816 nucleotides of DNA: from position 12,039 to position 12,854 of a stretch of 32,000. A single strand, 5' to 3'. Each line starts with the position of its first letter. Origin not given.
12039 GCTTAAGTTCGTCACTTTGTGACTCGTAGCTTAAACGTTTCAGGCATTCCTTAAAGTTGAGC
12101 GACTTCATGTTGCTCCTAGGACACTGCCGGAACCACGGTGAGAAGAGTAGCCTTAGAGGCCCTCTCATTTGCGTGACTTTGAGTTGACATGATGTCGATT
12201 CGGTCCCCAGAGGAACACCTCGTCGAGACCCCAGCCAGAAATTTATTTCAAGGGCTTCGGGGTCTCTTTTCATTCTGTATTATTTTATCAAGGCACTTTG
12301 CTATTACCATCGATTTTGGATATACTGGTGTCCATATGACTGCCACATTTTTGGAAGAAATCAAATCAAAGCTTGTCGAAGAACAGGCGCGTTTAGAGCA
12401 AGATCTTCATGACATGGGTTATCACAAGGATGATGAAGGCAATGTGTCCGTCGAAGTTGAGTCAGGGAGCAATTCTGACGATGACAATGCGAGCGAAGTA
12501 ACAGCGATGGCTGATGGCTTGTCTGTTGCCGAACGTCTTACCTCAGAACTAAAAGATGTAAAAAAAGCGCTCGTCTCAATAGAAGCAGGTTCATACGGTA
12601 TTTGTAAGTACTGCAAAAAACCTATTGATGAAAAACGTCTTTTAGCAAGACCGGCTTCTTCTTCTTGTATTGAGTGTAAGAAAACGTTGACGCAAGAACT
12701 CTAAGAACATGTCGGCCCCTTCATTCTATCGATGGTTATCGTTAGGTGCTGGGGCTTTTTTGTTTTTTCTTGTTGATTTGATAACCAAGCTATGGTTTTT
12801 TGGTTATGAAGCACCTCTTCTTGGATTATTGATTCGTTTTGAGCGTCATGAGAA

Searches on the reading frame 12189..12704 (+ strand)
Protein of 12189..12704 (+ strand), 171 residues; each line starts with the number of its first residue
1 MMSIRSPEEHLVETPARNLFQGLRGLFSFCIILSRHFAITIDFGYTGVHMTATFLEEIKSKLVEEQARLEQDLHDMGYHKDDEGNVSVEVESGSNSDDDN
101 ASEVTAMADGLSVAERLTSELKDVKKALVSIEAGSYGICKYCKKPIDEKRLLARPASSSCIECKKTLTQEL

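Call 11: search_protein_families(library=pfam, proteins=[window:12189-12704:+], max_evalue=0.01)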
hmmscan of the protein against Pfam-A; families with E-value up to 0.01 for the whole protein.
window:12189-12704:+ (171 aa): 1 family
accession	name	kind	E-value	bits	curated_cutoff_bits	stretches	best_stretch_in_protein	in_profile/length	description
PF01258.23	zf-dskA_traR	-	1.3e-07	31.9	24.9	1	134-165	1-32/36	Prokaryotic dksA/traR C4-type zinc finger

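Call 71: find_encoding_contigs(protein=window:12189-12704:+, flank=2500, max_places=10)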
Protein window:12189-12704:+ (171 aa): 12 contigs read that carry it; 9 places shown.
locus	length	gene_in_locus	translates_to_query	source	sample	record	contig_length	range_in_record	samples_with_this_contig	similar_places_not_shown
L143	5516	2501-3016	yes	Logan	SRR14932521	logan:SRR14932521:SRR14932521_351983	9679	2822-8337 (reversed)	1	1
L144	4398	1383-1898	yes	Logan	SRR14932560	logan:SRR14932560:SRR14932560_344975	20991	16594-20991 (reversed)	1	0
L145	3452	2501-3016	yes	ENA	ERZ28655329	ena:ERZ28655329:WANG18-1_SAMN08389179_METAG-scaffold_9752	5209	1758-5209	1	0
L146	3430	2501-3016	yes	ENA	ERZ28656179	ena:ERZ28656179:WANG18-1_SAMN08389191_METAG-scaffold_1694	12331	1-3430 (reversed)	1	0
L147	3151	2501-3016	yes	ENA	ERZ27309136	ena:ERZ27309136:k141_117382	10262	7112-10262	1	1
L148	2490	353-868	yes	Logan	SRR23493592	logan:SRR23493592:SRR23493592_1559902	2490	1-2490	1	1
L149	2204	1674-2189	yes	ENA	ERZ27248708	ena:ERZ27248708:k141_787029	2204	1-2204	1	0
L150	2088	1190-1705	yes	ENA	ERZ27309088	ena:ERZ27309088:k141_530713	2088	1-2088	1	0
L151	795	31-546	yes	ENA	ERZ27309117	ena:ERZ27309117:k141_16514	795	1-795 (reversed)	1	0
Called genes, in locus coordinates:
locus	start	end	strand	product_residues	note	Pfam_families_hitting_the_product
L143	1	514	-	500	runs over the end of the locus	PF13541:ChlI, PF00158:Sigma54_activat (faint), PF00493:MCM, PF01078:Mg_chelatase, PF07728:AAA_5, PF13335:Mg_chelatase_C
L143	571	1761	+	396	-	-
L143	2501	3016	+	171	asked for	PF01258:zf-dskA_traR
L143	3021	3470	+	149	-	PF01252:Peptidase_A8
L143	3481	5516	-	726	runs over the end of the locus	PF01138:RNase_PH, PF03725:RNase_PH_C, PF01138:RNase_PH, PF00013:KH_1, PF00575:S1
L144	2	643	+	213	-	?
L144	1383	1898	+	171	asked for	PF01258:zf-dskA_traR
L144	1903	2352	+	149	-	PF01252:Peptidase_A8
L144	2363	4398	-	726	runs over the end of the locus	PF01138:RNase_PH, PF03725:RNase_PH_C, PF01138:RNase_PH, PF00013:KH_1, PF00575:S1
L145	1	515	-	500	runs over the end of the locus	PF13541:ChlI, PF00158:Sigma54_activat (faint), PF00493:MCM, PF01078:Mg_chelatase, PF07728:AAA_5, PF13335:Mg_chelatase_C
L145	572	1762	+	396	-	-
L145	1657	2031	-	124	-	-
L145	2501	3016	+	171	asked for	PF01258:zf-dskA_traR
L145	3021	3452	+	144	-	?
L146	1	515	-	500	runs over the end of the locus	PF13541:ChlI, PF00158:Sigma54_activat (faint), PF00493:MCM, PF01078:Mg_chelatase, PF07728:AAA_5, PF13335:Mg_chelatase_C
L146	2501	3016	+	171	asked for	PF01258:zf-dskA_traR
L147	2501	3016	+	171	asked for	PF01258:zf-dskA_traR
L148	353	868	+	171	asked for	PF01258:zf-dskA_traR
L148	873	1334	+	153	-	PF01252:Peptidase_A8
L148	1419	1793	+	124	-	PF04480:DUF559, PF18741:MTES_1575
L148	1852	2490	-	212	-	?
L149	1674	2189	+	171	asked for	PF01258:zf-dskA_traR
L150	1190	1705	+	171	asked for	PF01258:zf-dskA_traR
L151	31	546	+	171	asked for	PF01258:zf-dskA_traR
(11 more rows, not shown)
